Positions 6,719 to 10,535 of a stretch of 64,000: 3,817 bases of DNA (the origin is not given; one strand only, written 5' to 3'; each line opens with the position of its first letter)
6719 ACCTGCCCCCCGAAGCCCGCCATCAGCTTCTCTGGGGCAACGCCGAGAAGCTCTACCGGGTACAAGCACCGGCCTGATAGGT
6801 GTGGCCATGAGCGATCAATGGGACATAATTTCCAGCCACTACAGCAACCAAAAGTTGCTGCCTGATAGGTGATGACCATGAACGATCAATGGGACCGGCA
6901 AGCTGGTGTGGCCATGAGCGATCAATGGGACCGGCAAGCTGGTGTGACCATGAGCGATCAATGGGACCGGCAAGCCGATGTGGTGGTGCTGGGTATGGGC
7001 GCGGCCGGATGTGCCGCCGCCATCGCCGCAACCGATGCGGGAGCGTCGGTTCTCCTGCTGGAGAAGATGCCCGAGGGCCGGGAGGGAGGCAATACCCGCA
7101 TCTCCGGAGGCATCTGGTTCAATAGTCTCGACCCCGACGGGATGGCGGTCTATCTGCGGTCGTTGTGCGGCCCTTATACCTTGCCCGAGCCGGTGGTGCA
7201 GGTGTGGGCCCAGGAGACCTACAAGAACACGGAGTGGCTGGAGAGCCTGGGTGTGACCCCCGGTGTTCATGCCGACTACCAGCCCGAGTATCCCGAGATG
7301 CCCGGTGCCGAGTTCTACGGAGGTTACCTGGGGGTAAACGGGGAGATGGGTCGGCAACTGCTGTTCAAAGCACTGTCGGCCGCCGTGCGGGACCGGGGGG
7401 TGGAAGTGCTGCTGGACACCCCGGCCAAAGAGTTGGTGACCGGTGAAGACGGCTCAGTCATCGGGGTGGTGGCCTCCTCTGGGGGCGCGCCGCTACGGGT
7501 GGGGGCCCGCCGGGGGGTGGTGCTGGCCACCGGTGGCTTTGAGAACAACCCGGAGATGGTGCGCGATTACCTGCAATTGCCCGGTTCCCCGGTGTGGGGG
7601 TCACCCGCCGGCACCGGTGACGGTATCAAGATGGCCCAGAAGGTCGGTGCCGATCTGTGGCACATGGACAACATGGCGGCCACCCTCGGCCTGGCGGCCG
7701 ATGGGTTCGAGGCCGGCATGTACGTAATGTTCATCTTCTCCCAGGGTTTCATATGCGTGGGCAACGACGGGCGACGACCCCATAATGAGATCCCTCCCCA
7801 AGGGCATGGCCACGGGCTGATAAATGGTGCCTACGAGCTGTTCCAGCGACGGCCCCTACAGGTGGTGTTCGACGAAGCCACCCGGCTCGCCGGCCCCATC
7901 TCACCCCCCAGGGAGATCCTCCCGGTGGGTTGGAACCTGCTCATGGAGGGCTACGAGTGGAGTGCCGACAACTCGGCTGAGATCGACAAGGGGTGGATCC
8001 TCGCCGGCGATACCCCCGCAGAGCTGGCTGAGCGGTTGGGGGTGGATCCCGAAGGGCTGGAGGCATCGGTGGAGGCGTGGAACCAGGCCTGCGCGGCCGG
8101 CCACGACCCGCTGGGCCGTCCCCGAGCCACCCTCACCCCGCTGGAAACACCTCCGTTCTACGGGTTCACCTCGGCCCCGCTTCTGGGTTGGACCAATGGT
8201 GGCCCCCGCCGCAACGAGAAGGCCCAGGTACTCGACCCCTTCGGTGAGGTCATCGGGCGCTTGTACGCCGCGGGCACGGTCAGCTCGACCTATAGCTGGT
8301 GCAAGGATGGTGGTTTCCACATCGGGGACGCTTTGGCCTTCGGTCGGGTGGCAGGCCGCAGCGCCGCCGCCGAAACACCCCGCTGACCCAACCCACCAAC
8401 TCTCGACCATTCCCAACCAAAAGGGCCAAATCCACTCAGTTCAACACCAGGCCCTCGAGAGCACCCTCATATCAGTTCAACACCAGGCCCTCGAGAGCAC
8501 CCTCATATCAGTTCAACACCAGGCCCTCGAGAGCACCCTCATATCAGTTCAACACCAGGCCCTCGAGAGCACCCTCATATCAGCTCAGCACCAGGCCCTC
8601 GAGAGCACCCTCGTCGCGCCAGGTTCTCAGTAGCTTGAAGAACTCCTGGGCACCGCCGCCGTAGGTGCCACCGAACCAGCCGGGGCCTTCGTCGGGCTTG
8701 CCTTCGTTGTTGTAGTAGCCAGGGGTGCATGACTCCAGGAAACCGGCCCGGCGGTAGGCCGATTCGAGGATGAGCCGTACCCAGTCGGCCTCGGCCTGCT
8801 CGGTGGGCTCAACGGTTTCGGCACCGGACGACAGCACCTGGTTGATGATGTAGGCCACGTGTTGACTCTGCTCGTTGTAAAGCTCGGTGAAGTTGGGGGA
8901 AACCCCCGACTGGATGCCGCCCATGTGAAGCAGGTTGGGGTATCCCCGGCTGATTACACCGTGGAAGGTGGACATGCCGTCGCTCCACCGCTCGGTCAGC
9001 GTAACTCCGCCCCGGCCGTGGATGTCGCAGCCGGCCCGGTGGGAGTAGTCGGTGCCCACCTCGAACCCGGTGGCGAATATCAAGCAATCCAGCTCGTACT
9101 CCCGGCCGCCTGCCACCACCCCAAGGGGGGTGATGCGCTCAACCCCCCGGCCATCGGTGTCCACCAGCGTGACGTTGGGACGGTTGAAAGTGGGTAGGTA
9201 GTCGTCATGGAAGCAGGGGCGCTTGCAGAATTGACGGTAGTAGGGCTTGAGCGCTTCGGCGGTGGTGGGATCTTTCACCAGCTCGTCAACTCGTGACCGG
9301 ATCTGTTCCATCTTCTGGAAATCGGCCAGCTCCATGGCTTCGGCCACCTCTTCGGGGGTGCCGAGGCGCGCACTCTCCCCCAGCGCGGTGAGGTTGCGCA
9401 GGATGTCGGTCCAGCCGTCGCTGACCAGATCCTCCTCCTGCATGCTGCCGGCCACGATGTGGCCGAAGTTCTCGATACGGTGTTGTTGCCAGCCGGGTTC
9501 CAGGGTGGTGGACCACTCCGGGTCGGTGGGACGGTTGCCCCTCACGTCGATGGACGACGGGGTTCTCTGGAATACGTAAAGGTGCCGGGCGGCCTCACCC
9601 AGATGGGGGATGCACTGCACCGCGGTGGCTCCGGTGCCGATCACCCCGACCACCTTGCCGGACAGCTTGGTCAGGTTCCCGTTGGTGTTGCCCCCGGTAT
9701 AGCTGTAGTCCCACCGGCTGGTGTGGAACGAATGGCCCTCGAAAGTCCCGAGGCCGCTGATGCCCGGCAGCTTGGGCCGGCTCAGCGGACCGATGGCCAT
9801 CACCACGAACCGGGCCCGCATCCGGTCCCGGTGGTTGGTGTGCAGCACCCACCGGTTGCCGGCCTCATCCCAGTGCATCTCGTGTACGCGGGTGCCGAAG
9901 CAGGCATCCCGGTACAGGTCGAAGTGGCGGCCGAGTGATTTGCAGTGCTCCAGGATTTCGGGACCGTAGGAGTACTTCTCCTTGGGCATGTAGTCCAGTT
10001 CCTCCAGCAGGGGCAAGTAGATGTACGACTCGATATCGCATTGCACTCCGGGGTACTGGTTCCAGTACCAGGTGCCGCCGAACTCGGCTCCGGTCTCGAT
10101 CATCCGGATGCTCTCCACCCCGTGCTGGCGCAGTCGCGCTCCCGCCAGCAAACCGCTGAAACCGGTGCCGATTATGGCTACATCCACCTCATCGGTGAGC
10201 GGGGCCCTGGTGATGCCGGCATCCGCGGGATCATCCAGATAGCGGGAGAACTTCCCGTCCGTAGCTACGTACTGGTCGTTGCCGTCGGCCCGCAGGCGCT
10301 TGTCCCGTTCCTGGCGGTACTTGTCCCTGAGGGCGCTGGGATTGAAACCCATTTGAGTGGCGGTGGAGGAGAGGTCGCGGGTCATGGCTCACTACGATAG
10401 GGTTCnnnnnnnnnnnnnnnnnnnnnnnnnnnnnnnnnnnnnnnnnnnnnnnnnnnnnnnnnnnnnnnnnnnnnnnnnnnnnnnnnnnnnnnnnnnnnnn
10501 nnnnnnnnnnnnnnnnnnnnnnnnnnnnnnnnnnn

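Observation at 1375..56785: More than 30 locus-specific tandem duplications sitting on gene boundaries (MIRU-like architecture without a shared repeat family)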

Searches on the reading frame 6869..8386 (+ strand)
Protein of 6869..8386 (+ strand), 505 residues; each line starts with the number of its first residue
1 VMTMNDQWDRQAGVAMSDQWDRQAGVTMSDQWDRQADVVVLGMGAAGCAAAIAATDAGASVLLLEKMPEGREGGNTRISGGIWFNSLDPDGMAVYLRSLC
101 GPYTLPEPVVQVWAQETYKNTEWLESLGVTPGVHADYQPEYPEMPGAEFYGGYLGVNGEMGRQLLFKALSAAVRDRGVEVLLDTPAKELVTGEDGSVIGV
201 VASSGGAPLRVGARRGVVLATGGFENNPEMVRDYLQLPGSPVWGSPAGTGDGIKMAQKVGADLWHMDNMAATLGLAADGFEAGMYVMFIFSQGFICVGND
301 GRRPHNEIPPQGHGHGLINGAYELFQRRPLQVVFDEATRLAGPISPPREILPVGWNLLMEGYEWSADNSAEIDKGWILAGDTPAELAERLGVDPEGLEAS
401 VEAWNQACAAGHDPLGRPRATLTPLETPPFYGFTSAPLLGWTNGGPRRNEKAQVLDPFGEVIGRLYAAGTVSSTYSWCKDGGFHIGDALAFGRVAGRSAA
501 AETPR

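Call 7: search_protein_families(library=pfam, proteins=[window:6869-8386:+])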
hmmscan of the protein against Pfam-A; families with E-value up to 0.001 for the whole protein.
window:6869-8386:+ (505 aa): 7 families
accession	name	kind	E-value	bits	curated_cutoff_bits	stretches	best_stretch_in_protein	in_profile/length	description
PF00890.30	FAD_binding_2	-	1.9e-38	133.2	20.4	1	37-478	1-406/414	FAD binding domain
PF01266.30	DAO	-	9.2e-13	48.9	27.9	1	37-325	1-297/353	FAD dependent oxidoreductase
PF12831.13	FAD_oxidored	-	8.7e-10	38.9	27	1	37-214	1-138/416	FAD dependent oxidoreductase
PF03486.20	HI0933_like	-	7.1e-08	32.6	50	1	37-80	2-43/244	HI0933-like protein Rossmann domain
PF00070.33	Pyr_redox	-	5.8e-05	24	22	0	38-69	2-33/82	Pyridine nucleotide-disulphide oxidoreductase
PF07992.20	Pyr_redox_2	-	8.3e-05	22.6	26.1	0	37-69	2-31/291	Pyridine nucleotide-disulphide oxidoreductase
PF01134.28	GIDA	-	0.00017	21.2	22.1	1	37-65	1-29/391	Glucose inhibited division protein A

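Call 64: list_cluster_members(proteins=[window:6878-8386:+, window:41441-42919:-, window:45411-47480:-, window:23665-24918:-, window:16384-17853:+, window:30325-32997:+, window:11465-12349:-, window:48038-48997:-, window:53551-54660:-, window:580-1389:-])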
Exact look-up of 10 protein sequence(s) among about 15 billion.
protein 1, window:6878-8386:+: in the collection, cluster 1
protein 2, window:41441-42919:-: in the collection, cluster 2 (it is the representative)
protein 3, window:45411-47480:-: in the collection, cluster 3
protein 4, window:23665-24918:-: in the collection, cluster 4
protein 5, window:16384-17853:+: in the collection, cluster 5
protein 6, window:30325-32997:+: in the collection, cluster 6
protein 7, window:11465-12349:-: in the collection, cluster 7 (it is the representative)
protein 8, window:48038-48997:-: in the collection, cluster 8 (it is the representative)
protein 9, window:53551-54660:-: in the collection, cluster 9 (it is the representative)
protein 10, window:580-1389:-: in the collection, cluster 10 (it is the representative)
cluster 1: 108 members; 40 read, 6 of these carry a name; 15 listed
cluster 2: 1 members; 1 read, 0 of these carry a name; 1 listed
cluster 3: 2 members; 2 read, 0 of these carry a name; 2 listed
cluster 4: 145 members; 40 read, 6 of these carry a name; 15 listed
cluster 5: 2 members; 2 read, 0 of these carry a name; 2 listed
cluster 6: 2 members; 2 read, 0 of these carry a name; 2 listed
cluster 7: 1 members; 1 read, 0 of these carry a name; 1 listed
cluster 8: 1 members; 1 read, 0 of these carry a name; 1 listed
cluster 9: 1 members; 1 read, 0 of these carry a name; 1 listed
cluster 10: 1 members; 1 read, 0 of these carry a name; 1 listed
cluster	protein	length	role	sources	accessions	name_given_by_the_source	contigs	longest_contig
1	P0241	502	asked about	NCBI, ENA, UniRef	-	-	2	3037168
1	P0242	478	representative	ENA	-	-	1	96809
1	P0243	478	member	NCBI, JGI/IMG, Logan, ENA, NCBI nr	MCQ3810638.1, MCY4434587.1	MAG: FAD-dependent oxidoreductase [Acidimicrobiia bacterium] | FAD-dependent oxidoreductase [Acidimicrobiia bacterium]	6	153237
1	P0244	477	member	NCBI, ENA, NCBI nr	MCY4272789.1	MAG: FAD-dependent oxidoreductase [bacterium] | FAD-dependent oxidoreductase [bacterium]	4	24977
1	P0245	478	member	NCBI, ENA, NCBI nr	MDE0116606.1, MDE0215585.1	MAG: FAD-dependent oxidoreductase [bacterium] | FAD-dependent oxidoreductase [bacterium]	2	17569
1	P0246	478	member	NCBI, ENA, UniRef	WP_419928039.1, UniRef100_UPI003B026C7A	FAD-dependent oxidoreductase [Candidatus Poriferisocius sp.] | FAD-dependent oxidoreductase n=1 Tax=Candidatus Poriferisocius sp. TaxID=3101276 ...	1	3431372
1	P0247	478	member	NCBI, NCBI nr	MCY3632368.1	MAG: FAD-dependent oxidoreductase [bacterium] | FAD-dependent oxidoreductase [bacterium]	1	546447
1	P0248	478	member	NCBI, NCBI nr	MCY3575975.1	MAG: FAD-dependent oxidoreductase [bacterium] | FAD-dependent oxidoreductase [bacterium]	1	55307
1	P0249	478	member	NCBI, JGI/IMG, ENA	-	-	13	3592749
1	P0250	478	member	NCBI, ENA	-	-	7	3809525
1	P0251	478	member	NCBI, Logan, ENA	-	-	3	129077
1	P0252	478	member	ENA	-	-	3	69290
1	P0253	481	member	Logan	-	-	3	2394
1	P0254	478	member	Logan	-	-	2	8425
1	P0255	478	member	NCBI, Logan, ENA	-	-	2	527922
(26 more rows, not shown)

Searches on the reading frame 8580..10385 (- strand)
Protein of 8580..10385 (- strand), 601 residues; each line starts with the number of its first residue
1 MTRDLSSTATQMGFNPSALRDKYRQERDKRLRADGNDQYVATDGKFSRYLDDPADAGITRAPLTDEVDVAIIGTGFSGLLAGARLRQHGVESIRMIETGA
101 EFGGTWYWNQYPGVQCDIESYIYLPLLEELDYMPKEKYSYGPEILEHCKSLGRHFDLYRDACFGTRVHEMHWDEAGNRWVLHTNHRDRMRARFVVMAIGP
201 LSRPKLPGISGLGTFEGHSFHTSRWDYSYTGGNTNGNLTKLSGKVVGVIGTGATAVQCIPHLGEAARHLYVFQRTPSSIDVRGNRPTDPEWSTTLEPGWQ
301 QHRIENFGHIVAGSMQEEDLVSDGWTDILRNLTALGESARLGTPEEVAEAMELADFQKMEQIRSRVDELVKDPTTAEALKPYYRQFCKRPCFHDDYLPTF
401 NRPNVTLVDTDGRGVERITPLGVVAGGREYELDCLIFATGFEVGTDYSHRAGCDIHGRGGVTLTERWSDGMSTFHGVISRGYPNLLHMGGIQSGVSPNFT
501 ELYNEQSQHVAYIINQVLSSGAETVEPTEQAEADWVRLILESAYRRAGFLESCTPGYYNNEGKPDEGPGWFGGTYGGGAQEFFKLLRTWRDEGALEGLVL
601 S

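Call 7: search_protein_families(library=pfam, proteins=[window:8580-10385:-])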
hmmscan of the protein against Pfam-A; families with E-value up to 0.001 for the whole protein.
window:8580-10385:- (601 aa): 7 families
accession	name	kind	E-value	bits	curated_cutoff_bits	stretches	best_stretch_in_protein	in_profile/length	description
PF07992.20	Pyr_redox_2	-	3.6e-11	43.5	26.1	1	68-278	2-177/291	Pyridine nucleotide-disulphide oxidoreductase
PF13450.12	NAD_binding_8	-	5.7e-09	36.6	21.9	1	71-125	1-54/68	NAD(P)-binding Rossmann-like domain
PF13738.12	Pyr_redox_3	-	1.7e-07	31.3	30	1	71-227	2-162/305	Pyridine nucleotide-disulphide oxidoreductase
PF01266.30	DAO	-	2.5e-05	24.4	27.9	0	68-109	1-42/353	FAD dependent oxidoreductase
PF13454.12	NAD_binding_9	-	5.5e-05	23.6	21.8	0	70-110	1-45/155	FAD-NAD(P)-binding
PF00890.30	FAD_binding_2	-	0.00039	20.2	20.4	1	68-108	1-40/414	FAD binding domain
PF00743.25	FMO-like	-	0.0009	18.2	22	0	69-277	4-217/532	Flavin-binding monooxygenase-like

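Call 32: find_encoding_contigs(protein=window:8580-10385:-, flank=10000, max_places=4)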
Protein window:8580-10385:- (601 aa): 2 contigs read that carry it; 1 place shown.
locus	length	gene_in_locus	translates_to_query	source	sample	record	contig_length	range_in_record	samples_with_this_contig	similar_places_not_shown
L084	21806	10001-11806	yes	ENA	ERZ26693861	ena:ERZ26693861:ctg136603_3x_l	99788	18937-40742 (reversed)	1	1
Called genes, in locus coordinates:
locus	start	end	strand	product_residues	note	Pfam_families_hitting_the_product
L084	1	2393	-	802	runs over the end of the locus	PF00122:E1-E2_ATPase, PF00702:Hydrolase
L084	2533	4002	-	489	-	-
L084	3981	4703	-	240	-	PF00293:NUDIX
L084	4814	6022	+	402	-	PF05721:PhyH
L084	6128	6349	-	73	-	PF24696:UGSC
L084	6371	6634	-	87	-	-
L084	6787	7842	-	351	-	-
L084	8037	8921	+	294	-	PF00753:Lactamase_B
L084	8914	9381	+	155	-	PF04073:tRNA_edit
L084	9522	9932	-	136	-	PF12973:Cupin_7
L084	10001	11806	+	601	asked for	PF01266:DAO (faint), PF07992:Pyr_redox_2, PF13450:NAD_binding_8, PF13738:Pyr_redox_3 (weak)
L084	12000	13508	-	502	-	PF00890:FAD_binding_2, PF01266:DAO, PF03486:HI0933_like (faint), PF12831:FAD_oxidored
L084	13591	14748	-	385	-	PF04909:Amidohydro_2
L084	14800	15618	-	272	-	-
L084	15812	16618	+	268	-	PF03950:tRNA-synt_1c_C, PF20974:tRNA-synt_1c_C2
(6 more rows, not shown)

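Call 72: find_homologous_proteins(query=window:8580-10385:-, max_evalue=1e-150)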
Query window:8580-10385:- (601 aa): 7983 proteins with E <= 1e-150 among 8000 candidates; the best 120 are listed.
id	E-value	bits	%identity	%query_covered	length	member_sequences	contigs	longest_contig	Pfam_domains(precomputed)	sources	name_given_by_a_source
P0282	0.0e+0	1306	91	100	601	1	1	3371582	PF01266.31,PF13450.13,PF07992.21,PF13738.13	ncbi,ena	-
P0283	0.0e+0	1273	88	100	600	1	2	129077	PF00743.26,PF13450.13,PF07992.21,PF13738.13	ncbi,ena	-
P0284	0.0e+0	1272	89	98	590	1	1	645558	PF01266.31,PF13450.13,PF07992.21,PF13738.13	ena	-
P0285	0.0e+0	1272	88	100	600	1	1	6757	PF13450.13,PF07992.21,PF13738.13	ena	-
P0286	0.0e+0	1272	88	100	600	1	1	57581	PF13450.13,PF07992.21,PF13738.13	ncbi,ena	-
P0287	0.0e+0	1267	87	100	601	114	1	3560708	PF13450.13,PF07992.21,PF13738.13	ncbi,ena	-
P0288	0.0e+0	1267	87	100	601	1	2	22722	PF01266.31,PF00743.26,PF13450.13,PF07992.21,PF13738.13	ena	-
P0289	0.0e+0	1266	87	100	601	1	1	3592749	PF01266.31,PF00743.26,PF13450.13,PF07992.21,PF13738.13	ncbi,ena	-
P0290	0.0e+0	1265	88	100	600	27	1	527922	PF13450.13,PF07992.21,PF13738.13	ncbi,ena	-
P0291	0.0e+0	1264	87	100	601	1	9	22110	PF01266.31,PF00743.26,PF13450.13,PF07992.21,PF13738.13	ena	-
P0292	0.0e+0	1261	89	98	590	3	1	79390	PF13450.13,PF07992.21,PF13738.13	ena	-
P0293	0.0e+0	1261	87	100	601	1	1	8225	PF01266.31,PF00743.26,PF13450.13,PF07992.21,PF13738.13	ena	-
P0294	0.0e+0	1259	87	100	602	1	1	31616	PF13450.13,PF07992.21,PF13738.13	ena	-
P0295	0.0e+0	1259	88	98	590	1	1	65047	PF13450.13,PF07992.21,PF13738.13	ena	-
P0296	0.0e+0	1258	87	100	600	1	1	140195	PF13450.13,PF07992.21,PF13738.13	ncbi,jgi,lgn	-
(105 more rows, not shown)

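Call 73: find_encoding_contigs(protein=P0282, flank=10000, max_places=1)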
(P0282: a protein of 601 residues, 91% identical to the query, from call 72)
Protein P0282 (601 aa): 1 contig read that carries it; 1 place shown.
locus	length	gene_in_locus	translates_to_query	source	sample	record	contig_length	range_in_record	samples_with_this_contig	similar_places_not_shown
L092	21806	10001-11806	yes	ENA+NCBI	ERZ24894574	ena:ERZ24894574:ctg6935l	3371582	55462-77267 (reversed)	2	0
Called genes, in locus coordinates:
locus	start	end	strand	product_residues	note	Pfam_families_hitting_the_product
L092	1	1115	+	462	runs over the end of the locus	PF01555:N6_N4_Mtase, PF01844:HNH, PF13395:HNH_4 (weak), PF14279:HNH_5 (weak)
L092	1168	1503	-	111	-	-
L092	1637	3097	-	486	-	PF13517:FG-GAP_3 (faint)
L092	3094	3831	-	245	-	PF00293:NUDIX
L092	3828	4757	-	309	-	PF00106:adh_short, PF08659:KR, PF13561:adh_short_C2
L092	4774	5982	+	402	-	PF05721:PhyH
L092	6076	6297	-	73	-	PF24696:UGSC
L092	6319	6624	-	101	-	-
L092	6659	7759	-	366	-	-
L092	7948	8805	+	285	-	PF00753:Lactamase_B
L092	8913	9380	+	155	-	PF04073:tRNA_edit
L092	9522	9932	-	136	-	PF12973:Cupin_7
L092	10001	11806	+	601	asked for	PF01266:DAO (faint), PF07992:Pyr_redox_2 (weak), PF13450:NAD_binding_8, PF13738:Pyr_redox_3 (weak)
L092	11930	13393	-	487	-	PF00070:Pyr_redox (faint), PF00890:FAD_binding_2, PF01266:DAO, PF03486:HI0933_like (faint), PF07992:Pyr_redox_2 (faint), PF12831:FAD_oxidored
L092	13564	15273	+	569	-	PF00749:tRNA-synt_1c, PF03950:tRNA-synt_1c_C, PF20974:tRNA-synt_1c_C2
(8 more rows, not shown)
